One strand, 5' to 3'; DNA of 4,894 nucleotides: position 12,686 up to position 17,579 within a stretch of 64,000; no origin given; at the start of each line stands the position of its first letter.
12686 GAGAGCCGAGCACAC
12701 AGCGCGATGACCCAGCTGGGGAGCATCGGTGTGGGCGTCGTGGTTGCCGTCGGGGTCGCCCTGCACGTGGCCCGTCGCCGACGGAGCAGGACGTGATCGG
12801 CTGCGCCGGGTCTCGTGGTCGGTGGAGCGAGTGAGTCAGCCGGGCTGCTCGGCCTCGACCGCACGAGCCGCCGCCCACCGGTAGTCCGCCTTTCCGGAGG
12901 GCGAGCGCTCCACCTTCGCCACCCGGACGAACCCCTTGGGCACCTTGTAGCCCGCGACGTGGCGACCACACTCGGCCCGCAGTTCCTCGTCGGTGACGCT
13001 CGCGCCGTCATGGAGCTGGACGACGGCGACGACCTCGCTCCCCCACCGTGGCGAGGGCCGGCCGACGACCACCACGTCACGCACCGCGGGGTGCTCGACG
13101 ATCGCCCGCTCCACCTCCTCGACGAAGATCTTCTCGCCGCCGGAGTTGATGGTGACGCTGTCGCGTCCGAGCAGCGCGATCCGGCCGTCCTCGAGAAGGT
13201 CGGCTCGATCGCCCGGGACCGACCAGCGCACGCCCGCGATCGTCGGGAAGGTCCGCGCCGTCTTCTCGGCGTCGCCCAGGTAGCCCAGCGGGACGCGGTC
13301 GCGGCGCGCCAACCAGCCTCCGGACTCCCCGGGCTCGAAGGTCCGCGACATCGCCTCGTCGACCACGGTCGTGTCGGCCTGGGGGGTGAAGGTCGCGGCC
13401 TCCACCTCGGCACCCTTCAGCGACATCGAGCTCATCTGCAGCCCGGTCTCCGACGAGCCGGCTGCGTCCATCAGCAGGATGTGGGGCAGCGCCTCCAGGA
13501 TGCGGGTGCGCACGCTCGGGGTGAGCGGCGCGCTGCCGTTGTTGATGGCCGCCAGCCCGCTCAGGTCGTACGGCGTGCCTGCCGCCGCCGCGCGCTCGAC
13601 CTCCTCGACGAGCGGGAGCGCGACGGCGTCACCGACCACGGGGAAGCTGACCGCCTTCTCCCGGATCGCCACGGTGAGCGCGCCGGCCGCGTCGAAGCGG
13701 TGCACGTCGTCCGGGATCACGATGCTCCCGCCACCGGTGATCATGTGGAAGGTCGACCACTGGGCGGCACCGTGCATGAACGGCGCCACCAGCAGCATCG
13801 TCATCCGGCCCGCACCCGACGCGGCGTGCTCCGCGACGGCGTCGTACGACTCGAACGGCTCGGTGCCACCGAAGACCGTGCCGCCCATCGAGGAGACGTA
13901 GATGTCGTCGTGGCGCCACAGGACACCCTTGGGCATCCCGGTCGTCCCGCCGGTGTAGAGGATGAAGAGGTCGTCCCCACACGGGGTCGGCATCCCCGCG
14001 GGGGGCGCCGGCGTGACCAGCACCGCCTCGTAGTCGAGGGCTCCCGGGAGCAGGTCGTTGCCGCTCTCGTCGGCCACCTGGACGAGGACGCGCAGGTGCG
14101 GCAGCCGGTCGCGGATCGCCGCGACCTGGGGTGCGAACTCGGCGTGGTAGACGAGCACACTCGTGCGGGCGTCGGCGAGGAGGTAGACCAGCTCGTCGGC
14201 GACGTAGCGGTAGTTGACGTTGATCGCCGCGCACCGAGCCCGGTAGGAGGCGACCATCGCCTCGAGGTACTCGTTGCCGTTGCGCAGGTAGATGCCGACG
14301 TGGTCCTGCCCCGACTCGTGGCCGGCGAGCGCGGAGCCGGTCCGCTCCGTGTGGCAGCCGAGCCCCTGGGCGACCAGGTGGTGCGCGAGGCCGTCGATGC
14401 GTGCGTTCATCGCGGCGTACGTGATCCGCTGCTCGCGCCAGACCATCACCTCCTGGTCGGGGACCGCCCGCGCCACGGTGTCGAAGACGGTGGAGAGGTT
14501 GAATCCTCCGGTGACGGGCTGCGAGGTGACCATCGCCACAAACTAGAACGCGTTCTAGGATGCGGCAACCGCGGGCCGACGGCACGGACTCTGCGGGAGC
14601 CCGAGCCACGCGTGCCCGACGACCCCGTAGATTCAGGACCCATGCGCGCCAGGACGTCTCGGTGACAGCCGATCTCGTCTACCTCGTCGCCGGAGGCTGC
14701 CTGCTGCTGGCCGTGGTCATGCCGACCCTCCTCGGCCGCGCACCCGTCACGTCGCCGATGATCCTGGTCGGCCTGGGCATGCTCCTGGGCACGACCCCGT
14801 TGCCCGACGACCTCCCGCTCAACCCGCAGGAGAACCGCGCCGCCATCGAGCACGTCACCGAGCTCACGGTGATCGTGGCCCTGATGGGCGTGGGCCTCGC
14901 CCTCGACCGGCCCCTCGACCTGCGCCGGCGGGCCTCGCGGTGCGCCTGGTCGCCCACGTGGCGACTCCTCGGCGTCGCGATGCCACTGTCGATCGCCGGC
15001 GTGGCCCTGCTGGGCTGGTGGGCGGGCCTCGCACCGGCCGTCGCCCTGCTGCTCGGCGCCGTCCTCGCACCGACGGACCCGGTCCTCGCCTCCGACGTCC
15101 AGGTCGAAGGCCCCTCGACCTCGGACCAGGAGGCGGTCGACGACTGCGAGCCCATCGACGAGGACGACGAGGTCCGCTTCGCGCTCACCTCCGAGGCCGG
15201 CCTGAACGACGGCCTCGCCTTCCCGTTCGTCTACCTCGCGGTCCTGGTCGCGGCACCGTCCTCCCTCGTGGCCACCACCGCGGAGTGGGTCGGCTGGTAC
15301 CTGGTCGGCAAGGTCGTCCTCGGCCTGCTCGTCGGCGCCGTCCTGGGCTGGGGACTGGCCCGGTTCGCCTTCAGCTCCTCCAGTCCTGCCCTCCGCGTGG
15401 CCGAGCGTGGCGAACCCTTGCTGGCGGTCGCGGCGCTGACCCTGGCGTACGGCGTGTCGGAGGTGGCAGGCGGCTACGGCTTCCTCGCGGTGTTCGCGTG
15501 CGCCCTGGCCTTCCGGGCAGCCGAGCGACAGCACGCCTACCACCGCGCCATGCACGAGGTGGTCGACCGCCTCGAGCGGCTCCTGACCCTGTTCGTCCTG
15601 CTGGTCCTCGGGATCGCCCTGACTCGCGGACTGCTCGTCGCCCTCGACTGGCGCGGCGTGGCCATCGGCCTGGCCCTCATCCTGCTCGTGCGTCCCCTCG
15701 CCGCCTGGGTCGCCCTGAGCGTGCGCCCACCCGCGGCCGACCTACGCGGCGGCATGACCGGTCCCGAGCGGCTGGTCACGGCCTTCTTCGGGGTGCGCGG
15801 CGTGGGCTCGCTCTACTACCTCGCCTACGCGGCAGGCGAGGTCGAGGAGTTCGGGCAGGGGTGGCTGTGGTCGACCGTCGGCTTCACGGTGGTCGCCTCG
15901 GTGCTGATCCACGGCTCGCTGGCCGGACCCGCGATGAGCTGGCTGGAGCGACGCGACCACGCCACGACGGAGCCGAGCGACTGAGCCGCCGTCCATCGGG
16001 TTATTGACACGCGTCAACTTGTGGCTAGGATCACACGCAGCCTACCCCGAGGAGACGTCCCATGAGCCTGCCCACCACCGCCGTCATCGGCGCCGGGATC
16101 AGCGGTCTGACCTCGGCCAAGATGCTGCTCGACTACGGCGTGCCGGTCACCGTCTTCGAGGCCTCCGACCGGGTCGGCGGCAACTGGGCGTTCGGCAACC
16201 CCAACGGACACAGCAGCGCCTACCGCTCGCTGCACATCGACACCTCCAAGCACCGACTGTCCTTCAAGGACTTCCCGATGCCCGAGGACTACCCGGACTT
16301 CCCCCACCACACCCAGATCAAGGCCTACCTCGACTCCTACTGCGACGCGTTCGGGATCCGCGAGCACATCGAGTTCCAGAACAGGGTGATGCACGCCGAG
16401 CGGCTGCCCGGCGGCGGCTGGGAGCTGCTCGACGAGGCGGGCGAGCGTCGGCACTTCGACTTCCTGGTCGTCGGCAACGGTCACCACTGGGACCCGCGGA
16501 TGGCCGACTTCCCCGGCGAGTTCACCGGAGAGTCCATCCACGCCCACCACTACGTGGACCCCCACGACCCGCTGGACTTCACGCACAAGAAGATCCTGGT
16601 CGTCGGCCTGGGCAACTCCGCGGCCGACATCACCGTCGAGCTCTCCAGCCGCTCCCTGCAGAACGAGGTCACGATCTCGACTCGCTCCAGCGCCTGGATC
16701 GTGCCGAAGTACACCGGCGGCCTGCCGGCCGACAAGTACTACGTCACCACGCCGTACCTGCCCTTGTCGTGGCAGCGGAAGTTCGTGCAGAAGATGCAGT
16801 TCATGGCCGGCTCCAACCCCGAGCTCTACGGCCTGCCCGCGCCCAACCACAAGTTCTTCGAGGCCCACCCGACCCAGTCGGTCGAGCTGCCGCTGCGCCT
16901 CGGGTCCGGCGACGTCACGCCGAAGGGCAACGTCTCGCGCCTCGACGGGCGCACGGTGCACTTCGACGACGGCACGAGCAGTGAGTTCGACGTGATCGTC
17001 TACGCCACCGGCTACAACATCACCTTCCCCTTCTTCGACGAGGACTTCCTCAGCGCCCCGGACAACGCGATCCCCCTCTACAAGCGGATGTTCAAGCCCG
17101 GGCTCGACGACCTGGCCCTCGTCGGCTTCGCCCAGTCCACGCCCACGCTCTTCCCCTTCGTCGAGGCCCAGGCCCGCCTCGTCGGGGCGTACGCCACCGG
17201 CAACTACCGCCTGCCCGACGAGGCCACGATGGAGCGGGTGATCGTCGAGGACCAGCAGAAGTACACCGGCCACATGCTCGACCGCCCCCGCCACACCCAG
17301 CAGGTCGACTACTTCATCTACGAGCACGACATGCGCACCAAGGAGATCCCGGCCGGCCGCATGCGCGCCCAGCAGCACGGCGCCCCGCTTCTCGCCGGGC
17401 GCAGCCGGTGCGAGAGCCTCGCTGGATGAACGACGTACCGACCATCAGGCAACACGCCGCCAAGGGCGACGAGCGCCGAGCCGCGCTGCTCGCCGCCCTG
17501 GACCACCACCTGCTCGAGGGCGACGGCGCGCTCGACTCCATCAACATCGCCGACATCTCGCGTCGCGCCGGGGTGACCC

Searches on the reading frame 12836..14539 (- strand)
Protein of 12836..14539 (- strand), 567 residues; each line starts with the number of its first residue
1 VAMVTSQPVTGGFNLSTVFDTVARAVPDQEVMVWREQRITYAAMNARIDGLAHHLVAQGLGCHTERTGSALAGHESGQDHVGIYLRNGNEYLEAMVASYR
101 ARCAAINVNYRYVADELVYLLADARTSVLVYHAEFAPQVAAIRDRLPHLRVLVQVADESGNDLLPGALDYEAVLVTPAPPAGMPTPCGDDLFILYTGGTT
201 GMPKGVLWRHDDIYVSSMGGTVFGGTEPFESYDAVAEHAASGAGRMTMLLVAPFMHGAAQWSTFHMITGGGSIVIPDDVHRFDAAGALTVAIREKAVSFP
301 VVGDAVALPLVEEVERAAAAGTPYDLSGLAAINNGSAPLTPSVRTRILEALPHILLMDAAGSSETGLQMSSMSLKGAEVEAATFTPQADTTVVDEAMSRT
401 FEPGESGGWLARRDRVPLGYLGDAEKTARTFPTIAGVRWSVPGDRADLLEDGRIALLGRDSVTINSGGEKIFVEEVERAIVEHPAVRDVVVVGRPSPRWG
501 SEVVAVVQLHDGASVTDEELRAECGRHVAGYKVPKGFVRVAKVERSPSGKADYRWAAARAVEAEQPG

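Call 21: search_protein_families(library=ncbifam, proteins=[window:12836-14539:-], max_evalue=0.00001)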
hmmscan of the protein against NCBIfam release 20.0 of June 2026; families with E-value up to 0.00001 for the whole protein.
window:12836-14539:- (567 aa): 88 families (the best 25 are shown)
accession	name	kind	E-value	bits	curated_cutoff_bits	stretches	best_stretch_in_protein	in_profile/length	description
NF005863.0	PRK07798.1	subfamily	4.9e-204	678.9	543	1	13-564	4-535/540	acyl-CoA synthetase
NF004837.0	PRK06187.1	subfamily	6.7e-73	245.7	476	1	14-554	9-516/531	long-chain-fatty-acid--CoA ligase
NF006182.0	PRK08316.1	subfamily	7.9e-49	166.5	663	1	18-550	16-507/523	fatty acyl-CoA synthetase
NF004797.0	PRK06145.1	equivalog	5.9e-48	163.4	850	1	13-551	2-486/499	acyl-CoA synthetase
NF005676.0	PRK07470.1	equivalog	2.6e-44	151.7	774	1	13-551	20-520/544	acyl-CoA synthetase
NF052580.1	Str24CoAsynCasG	equivalog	6.2e-44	150.2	750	1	24-551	51-541/548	steroid-24-oyl-CoA synthetase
NF009233.0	PRK12583.1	subfamily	1.7e-43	148.9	832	1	16-551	21-541/558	fatty acid CoA ligase family protein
NF006181.0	PRK08314.1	subfamily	1.7e-43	148.8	705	1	15-556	26-550/563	long-chain-fatty-acid--CoA ligase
NF005857.1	PRK07786.1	exception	8.9e-42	143.2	733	1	25-550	21-502/513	fatty-acid--CoA ligase FadD5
NF006020.0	PRK08162.1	subfamily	1.2e-40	139.4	677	2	383-551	364-529/545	acyl-CoA synthetase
NF005307.0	PRK06839.1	equivalog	1e-39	136.6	748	1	22-551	11-484/496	o-succinylbenzoate--CoA ligase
NF052269.1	Staph_lig_FadD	equivalog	3.9e-38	131.1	650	1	34-553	23-486/499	long-chain-fatty-acid--CoA ligase FadD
NF009071.0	PRK12406.1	subfamily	1.3e-37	129.4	701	1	73-551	33-493/510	acyl-CoA synthetase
NF005801.1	PRK07656.1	equivalog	9.6e-37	126.8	657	1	18-550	6-493/500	FadD3 family acyl-CoA ligase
TIGR03098.1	ligase_PEP_1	hypoth_equivalog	1.3e-35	122.8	592.35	2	386-557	337-515/517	acyl-CoA ligase (AMP-forming), exosortase A system-associated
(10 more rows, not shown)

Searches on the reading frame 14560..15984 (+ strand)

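Call 21: search_protein_families(library=ncbifam, proteins=[window:14560-15984:+], max_evalue=0.00001)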
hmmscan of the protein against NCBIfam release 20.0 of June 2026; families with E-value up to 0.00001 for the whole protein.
window:14560-15984:+ (474 aa): 4 families
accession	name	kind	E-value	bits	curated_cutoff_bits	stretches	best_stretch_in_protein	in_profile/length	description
NF003716.0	PRK05326.1-3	equivalog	5.6e-22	77.9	355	1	36-465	3-392/499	potassium/proton antiporter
NF003715.0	PRK05326.1-2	equivalog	5.2e-15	54.8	309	1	37-456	4-383/595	potassium/proton antiporter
NF003714.0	PRK05326.1-1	equivalog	3.8e-09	35.4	471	1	50-453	19-381/577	potassium/proton antiporter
TIGR00844.1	c_cpa1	equivalog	1.9e-08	33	1236.05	1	146-429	115-386/810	sodium/hydrogen antiporter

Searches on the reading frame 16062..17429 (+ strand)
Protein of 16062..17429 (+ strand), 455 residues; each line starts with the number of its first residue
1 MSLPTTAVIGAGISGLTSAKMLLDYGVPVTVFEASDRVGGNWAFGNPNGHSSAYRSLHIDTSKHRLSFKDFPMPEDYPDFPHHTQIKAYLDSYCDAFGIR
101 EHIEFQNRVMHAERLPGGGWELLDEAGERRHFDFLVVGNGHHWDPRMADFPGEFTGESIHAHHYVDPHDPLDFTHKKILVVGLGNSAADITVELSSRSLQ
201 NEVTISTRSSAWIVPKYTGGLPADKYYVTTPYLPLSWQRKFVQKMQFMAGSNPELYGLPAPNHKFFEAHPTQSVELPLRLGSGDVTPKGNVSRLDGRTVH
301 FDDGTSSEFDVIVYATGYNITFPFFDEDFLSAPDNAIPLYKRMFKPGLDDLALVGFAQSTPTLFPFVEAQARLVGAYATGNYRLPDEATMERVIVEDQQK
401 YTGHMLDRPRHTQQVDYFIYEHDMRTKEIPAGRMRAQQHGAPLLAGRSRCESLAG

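Call 21: search_protein_families(library=ncbifam, proteins=[window:16062-17429:+], max_evalue=0.00001)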
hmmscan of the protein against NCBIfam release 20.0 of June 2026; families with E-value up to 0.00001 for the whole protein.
window:16062-17429:+ (455 aa): 16 families
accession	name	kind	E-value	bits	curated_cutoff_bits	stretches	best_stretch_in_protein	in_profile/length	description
NF058570.1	trimeth_mono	equivalog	1.1e-28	100.6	675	2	6-210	2-228/443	trimethylamine monooxygenase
NF040505.1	ArsO_flavin_mono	equivalog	1.7e-22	80.4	425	1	7-204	4-189/346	ArsO family NAD(P)H-dependent flavin-containing monooxygenase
TIGR04046.1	MSMEG_0569_nitr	hypoth_equivalog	6.9e-09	35.2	498.35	1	7-195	4-181/400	MSMEG_0569 family flavin-dependent oxidoreductase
TIGR03197.1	MnmC_Cterm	equivalog_domain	8.2e-09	35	174.2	0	6-51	2-46/400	FAD-dependent 5-carboxymethylaminomethyl-2-thiouridine(34) oxidoreductase MnmC1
NF009409.0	PRK12770.1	subfamily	1.8e-08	33.8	343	0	6-48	21-63/360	putative glutamate synthase subunit beta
NF005560.0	PRK07233.1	equivalog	3e-08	32.9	252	1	6-43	3-40/435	hypothetical protein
NF009410.0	PRK12771.1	subfamily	6.7e-08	31.5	516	0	7-48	142-183/566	NAD(P)-binding protein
TIGR01317.1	GOGAT_sm_gam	subfamily_domain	2.6e-07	29.9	447.7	1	5-48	145-188/485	glutamate synthase small subunit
TIGR03467.1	HpnE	equivalog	4.9e-07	29.4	283.05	1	7-41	2-36/430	hydroxysqualene dehydroxylase HpnE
NF002480.1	PRK01747.1-1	equivalog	4.9e-07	28.5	540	0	6-49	251-293/645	bifunctional tRNA (5-methylaminomethyl-2-thiouridine)(34)-methyltransferase MnmC2/FAD-dependent 5-carboxymethylaminomethyl-2-thiouridine(34)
TIGR02734.1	crtI_fam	subfamily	5.5e-07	28.6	238.1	1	7-50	2-45/504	phytoene desaturase family protein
NF009415.0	PRK12779.1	equivalog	9.6e-07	27.1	1519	0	4-48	307-351/944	putative bifunctional glutamate synthase subunit beta/2-polyprenylphenol hydroxylase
TIGR04018.1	Bthiol_YpdA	hypoth_equivalog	2.7e-06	26.4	339.9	1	8-209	4-184/316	YpdA family putative bacillithiol disulfide reductase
TIGR00562.1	proto_IX_ox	equivalog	3.4e-06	25.9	97.85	1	6-42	5-43/470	protoporphyrinogen oxidase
TIGR01316.1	gltA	equivalog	4.9e-06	25.6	471.75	0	6-48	136-178/449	NADPH-dependent glutamate synthase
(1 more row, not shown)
